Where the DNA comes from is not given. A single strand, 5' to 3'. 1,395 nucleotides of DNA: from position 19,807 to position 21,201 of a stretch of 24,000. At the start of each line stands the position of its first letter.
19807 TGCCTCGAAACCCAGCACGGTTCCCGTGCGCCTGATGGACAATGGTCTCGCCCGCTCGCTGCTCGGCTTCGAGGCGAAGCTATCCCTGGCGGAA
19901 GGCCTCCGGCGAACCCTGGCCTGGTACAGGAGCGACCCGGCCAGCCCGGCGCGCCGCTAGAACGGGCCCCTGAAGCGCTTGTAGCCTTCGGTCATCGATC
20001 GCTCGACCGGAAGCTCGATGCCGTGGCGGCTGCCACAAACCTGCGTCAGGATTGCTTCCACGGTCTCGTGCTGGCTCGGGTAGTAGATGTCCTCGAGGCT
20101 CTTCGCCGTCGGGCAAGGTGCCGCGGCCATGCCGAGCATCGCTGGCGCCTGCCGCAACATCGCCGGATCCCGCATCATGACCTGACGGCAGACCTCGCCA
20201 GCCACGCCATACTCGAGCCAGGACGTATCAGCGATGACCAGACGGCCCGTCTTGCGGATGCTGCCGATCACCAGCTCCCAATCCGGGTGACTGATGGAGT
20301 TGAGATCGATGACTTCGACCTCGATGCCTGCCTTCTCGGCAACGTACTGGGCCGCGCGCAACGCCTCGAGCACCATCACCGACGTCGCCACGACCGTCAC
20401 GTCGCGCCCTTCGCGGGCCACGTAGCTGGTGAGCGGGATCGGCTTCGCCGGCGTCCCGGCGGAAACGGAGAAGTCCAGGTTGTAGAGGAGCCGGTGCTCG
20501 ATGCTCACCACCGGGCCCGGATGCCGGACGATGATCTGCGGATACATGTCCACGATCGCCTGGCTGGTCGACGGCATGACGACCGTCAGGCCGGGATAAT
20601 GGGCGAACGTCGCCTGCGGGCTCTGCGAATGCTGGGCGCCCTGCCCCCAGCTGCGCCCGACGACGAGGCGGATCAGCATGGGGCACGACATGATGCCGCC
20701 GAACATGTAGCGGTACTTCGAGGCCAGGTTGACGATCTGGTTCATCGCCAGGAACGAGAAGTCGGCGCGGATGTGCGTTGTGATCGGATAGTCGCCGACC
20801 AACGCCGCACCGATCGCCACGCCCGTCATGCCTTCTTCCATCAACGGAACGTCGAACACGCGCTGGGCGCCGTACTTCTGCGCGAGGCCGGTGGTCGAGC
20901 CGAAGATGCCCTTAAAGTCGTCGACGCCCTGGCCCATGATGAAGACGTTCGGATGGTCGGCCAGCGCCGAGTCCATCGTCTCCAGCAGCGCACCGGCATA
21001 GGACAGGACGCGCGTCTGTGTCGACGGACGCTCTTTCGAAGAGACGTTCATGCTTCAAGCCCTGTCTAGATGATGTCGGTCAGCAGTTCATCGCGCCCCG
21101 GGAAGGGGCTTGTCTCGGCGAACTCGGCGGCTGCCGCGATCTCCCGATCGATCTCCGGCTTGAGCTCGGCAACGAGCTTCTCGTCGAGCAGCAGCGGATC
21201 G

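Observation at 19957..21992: Stand-alone TPP-dependent E1 alpha/beta pair with no E2/E3, embedded among sugar-nucleotide enzymes: candidate two-carbon branching (or decarboxylating) activity on a ketosugar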

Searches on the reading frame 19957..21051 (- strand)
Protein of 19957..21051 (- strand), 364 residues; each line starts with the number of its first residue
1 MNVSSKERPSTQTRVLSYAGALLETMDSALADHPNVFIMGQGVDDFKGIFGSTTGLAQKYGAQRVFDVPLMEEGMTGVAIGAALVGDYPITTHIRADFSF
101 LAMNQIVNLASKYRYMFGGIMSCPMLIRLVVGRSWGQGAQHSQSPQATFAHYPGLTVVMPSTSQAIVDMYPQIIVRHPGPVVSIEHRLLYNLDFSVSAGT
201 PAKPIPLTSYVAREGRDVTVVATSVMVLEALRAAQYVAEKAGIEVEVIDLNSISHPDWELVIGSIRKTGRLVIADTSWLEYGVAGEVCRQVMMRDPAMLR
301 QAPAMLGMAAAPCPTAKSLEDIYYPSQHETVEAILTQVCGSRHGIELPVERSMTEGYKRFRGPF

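Call 4: search_protein_families(library=pfam, proteins=[window:19957-21051:-])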
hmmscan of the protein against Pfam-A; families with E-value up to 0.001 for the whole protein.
window:19957-21051:- (364 aa): 2 families
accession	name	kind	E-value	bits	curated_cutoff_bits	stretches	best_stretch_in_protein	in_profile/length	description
PF02779.29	Transket_pyr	-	1.3e-24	87.3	27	1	17-191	4-173/174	Transketolase, pyrimidine binding domain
PF02780.25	Transketolase_C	-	2.3e-19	69.9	25.9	1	211-326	5-120/124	Transketolase, C-terminal domain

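Call 5: search_protein_families(library=ncbifam, proteins=[window:19957-21051:-])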
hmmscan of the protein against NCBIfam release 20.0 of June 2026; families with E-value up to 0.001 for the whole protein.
window:19957-21051:- (364 aa): 6 families
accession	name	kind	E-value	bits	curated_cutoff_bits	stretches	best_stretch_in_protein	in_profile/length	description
NF006667.0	PRK09212.1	subfamily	2.3e-68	230.5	321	1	16-336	4-321/327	pyruvate dehydrogenase complex E1 component subunit beta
NF008854.0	PRK11892.1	equivalog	1.1e-67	228.7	454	1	10-335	136-459/464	pyruvate dehydrogenase complex E1 component subunit beta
NF004559.0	PRK05899.2-5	equivalog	2.6e-12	45.8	488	1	57-296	355-583/627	transketolase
NF008968.0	PRK12315.1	subfamily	1.5e-05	23.4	510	1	11-274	274-519/582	1-deoxy-D-xylulose-5-phosphate synthase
NF004556.0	PRK05899.2-2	equivalog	3.7e-05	22.2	575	1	211-289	515-591/639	transketolase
TIGR00204.1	dxs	equivalog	0.00078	18.1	465.95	0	55-292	345-570/616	1-deoxy-D-xylulose-5-phosphate synthase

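Call 8: search_solved_structures(query=window:19957-21051:-, show_alignments=1)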
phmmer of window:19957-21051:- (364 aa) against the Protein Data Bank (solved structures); distinct sequences matched with E-value up to 0.001: 13.
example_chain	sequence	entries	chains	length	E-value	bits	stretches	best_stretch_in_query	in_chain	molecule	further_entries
6cer_B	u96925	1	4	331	7.6e-53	183.1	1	20-334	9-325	Pyruvate dehydrogenase E1 component subunit beta, mitochondrial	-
1ni4_B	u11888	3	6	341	7.6e-53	183.1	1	20-334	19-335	Pyruvate dehydrogenase E1 component: Beta subunit | Pyruvate dehydrogenase E1 component subunit beta | Pyruvate dehydrogenase E1 component subunit beta, mitocho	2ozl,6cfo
3exe_B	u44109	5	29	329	8.2e-53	183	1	20-334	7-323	Pyruvate dehydrogenase E1 component subunit beta, mitochondrial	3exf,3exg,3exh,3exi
2j9f_B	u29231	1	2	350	2.4e-45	158.4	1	9-337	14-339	2-OXOISOVALERATE DEHYDROGENASE BETA SUBUNIT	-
1dtw_B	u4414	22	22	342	4.2e-45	157.6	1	9-333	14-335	BRANCHED-CHAIN ALPHA-KETO ACID DEHYDROGENASE BETA SUBUNIT | 2-OXOISOVALERATE DEHYDROGENASE BETA SUBUNIT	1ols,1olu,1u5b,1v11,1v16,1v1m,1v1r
3duf_B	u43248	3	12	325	2.2e-44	155.2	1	21-332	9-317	Pyruvate dehydrogenase E1 component subunit beta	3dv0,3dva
1w85_B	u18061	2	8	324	2.3e-44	155.2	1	21-332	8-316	PYRUVATE DEHYDROGENASE E1 COMPONENT, BETA SUBUNIT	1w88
1ik6_A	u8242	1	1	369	2.5e-44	155.1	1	30-333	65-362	pyruvate dehydrogenase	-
1olx_B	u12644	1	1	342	4.3e-44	154.3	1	9-333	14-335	2-OXOISOVALERATE DEHYDROGENASE BETA SUBUNIT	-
1um9_B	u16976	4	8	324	3.5e-43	151.3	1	18-325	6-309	2-oxo acid dehydrogenase beta subunit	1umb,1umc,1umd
2bp7_B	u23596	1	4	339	1.1e-36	129.9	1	15-291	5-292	2-OXOISOVALERATE DEHYDROGENASE BETA SUBUNIT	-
1qs0_B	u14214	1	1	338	1.2e-36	129.8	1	15-291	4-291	2-OXOISOVALERATE DEHYDROGENASE BETA-SUBUNIT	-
6yaj_AAA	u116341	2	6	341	3.5e-11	46.1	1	55-290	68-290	C-terminal chain of split transketolase from Carboxydothermus hydrogenoformans | C-terminal component of the split chain transketolase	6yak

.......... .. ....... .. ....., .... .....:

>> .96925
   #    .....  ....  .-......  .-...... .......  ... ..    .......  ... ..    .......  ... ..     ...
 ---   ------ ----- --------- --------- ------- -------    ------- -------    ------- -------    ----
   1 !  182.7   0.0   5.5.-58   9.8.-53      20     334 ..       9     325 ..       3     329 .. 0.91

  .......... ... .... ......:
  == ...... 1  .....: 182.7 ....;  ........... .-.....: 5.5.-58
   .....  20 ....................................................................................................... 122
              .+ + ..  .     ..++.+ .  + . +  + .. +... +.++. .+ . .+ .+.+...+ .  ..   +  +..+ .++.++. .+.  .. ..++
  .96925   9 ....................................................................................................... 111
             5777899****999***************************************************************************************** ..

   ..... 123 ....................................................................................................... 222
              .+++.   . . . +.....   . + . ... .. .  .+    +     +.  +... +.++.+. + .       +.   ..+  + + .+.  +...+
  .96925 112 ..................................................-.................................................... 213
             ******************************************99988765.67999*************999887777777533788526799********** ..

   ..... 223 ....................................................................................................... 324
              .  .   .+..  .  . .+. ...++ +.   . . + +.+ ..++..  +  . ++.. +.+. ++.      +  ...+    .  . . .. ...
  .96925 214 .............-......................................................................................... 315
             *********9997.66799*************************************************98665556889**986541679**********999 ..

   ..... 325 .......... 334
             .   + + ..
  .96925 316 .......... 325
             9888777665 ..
